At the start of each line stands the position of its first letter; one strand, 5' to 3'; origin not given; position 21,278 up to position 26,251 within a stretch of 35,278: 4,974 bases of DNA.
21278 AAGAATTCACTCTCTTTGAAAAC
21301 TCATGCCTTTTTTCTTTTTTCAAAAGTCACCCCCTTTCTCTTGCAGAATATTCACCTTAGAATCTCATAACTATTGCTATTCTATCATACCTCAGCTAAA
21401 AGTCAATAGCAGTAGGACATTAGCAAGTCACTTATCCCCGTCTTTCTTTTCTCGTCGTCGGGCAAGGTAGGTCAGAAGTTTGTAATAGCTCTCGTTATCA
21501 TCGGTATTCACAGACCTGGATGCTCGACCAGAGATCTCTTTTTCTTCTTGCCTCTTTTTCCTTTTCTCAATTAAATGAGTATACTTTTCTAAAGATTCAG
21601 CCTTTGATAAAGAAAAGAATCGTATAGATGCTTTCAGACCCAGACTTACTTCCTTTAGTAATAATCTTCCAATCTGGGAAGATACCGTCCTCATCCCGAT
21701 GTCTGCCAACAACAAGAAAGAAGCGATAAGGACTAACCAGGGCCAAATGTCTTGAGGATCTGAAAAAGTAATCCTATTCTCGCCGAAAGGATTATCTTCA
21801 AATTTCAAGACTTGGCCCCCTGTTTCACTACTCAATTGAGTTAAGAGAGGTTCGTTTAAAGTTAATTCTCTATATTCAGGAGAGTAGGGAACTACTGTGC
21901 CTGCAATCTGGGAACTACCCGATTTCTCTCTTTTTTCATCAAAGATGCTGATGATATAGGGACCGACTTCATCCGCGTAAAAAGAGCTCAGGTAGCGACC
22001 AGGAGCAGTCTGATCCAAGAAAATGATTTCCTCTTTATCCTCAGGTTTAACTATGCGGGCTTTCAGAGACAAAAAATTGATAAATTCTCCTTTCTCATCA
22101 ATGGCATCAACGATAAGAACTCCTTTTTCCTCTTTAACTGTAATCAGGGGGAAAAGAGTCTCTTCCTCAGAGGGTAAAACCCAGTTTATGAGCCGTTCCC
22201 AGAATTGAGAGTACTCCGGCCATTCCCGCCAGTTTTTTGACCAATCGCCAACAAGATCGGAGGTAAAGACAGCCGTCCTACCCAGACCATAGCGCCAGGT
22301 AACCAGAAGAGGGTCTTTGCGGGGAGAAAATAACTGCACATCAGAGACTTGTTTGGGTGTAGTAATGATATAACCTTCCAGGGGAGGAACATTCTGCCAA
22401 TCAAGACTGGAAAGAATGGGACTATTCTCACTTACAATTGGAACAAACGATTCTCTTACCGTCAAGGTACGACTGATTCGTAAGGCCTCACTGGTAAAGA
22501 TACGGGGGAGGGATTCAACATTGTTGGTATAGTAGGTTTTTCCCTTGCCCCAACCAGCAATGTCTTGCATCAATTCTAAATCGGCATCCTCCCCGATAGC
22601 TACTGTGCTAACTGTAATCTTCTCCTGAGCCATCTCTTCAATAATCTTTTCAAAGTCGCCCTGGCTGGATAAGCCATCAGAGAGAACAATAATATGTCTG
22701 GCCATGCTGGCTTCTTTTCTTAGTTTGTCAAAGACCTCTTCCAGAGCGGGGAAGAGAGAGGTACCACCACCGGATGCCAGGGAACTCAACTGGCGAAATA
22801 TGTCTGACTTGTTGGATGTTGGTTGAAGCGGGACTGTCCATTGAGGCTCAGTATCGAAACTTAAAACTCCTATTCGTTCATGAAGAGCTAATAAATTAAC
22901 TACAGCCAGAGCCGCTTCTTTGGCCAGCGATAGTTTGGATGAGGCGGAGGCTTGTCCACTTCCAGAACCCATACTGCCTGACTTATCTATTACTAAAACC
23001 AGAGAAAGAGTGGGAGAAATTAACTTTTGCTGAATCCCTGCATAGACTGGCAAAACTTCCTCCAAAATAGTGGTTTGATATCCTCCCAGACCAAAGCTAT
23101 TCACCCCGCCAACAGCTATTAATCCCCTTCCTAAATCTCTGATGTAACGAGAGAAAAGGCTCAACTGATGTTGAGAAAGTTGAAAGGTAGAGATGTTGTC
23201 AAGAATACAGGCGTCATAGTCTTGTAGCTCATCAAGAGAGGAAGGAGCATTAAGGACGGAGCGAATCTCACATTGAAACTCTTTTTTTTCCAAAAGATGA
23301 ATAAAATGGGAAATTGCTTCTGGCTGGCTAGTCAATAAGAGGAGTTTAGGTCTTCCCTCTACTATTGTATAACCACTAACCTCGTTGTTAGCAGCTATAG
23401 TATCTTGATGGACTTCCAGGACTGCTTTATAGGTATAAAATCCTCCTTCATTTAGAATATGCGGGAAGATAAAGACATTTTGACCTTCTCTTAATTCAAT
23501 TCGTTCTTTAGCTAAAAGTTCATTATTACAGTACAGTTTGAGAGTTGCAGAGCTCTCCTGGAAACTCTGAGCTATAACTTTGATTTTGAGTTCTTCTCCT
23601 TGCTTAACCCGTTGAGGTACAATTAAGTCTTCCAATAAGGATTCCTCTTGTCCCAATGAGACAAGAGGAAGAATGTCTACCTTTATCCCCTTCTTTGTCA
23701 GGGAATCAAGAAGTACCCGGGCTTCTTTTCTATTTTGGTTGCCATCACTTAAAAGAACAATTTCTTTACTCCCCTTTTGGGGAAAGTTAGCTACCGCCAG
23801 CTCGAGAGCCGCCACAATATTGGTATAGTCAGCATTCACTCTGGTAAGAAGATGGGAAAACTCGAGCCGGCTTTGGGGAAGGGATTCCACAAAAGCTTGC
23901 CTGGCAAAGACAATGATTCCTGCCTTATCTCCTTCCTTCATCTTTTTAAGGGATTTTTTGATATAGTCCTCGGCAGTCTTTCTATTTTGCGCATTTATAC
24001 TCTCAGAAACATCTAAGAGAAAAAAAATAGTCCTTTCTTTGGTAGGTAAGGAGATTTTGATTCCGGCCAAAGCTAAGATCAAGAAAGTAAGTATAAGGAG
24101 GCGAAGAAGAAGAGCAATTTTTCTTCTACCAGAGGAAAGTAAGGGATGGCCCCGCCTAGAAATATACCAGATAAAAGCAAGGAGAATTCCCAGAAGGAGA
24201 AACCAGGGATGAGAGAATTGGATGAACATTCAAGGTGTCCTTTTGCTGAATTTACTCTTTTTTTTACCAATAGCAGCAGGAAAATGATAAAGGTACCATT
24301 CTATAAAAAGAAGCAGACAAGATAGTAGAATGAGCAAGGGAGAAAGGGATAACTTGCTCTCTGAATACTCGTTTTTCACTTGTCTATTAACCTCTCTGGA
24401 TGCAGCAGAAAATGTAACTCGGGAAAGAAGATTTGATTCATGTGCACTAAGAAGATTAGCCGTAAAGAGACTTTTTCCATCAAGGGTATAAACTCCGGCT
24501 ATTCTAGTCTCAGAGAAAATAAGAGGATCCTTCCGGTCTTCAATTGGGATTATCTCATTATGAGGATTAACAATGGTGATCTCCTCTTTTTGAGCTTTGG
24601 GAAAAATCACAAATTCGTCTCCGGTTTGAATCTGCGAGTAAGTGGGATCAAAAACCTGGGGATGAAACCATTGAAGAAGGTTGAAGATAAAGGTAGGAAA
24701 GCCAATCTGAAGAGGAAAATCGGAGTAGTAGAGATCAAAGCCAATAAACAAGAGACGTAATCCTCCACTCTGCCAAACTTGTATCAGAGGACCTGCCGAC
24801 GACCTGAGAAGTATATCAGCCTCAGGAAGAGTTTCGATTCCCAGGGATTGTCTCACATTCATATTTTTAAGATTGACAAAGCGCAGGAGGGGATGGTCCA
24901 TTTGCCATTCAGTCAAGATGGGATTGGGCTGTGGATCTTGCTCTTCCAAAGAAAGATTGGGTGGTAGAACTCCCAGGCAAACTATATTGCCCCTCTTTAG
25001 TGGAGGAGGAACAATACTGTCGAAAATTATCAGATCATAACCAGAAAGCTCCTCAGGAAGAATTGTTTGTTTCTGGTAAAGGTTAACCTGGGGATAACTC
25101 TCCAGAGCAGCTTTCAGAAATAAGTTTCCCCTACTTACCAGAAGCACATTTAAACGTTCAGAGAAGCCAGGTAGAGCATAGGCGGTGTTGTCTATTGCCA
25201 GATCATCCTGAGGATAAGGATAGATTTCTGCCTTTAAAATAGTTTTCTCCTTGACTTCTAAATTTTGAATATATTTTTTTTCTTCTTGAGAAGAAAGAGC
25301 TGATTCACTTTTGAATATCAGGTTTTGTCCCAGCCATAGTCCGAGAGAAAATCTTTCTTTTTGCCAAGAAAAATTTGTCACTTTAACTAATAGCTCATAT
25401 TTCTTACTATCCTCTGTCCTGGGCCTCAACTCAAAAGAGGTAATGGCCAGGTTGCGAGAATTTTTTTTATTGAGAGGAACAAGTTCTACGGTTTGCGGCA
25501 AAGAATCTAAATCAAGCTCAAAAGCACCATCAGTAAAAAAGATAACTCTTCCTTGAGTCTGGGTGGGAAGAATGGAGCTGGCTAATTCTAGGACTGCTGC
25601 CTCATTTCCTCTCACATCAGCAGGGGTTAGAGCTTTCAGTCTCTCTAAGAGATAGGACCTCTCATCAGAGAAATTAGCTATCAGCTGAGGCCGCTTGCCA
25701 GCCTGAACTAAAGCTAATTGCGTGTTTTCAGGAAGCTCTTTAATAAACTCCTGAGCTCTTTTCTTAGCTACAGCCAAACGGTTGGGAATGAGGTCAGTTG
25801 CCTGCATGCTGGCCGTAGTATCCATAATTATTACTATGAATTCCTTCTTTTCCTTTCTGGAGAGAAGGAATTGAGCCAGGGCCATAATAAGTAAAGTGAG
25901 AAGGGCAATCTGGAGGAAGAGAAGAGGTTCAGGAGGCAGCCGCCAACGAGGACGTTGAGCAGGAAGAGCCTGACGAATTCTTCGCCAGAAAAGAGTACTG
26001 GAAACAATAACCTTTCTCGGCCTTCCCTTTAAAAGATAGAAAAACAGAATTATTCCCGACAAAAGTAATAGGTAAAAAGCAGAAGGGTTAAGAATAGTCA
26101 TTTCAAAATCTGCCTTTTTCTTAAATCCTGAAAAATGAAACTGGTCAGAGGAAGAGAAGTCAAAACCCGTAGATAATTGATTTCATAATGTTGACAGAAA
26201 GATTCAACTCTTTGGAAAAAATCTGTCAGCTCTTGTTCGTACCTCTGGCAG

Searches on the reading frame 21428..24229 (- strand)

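Call 12: search_protein_families(library=pfam, proteins=[window:21428-24229:-])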
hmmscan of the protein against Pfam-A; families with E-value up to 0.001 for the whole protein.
window:21428-24229:- (933 aa): 7 families
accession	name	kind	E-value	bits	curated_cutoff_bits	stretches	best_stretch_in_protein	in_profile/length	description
PF00092.34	VWA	-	4.7e-29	102.3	23.8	2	410-578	2-172/174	von Willebrand factor type A domain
PF13519.12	VWA_2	-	1.9e-28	99.6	27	2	410-519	1-106/107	von Willebrand factor type A domain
PF13768.12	VWA_3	-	1.3e-17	64.8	27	1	411-564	4-152/155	von Willebrand factor type A domain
PF07090.17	GATase1_like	-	2.5e-13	50.6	27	1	598-684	158-245/247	Putative glutamine amidotransferase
PF01882.25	DUF58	-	1.9e-10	40.7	23.4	1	407-554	35-177/216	Protein of unknown function DUF58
PF06707.17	DUF1194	-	5e-06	26.3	27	0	485-580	90-182/206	Protein of unknown function (DUF1194)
PF05762.20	VWA_CoxE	-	0.0001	22.3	26.4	0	408-534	57-173/222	VWA domain containing CoxE-like protein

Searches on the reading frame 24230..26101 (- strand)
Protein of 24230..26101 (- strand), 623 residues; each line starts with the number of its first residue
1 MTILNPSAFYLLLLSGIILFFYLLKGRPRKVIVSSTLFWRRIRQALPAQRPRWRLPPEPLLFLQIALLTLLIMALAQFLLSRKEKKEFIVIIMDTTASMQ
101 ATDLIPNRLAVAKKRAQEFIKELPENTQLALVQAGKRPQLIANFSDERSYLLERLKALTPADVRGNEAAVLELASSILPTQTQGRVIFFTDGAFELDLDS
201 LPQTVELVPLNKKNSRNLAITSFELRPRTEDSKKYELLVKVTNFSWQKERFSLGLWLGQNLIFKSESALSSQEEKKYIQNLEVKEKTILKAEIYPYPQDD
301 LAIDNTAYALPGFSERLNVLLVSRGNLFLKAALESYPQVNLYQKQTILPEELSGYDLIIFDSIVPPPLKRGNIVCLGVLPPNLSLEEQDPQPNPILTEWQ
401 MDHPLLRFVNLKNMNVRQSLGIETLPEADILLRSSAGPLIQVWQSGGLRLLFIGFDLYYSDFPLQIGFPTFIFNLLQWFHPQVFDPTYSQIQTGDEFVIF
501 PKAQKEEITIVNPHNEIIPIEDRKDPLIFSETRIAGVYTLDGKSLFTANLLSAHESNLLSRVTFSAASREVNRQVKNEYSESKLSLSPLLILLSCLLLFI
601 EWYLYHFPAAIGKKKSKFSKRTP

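Call 12: search_protein_families(library=pfam, proteins=[window:24230-26101:-])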
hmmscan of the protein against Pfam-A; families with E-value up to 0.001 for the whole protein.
window:24230-26101:- (623 aa): 3 families
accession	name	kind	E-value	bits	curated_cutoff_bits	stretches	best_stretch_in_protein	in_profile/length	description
PF13519.12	VWA_2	-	6e-17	62.7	27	1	89-192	1-106/107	von Willebrand factor type A domain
PF07584.16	BatA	-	5.9e-08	33.5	25.9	1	1-77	1-76/77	Aerotolerance regulator N-terminal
PF00092.34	VWA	-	0.00099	19.8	23.8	0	89-194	2-115/174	von Willebrand factor type A domain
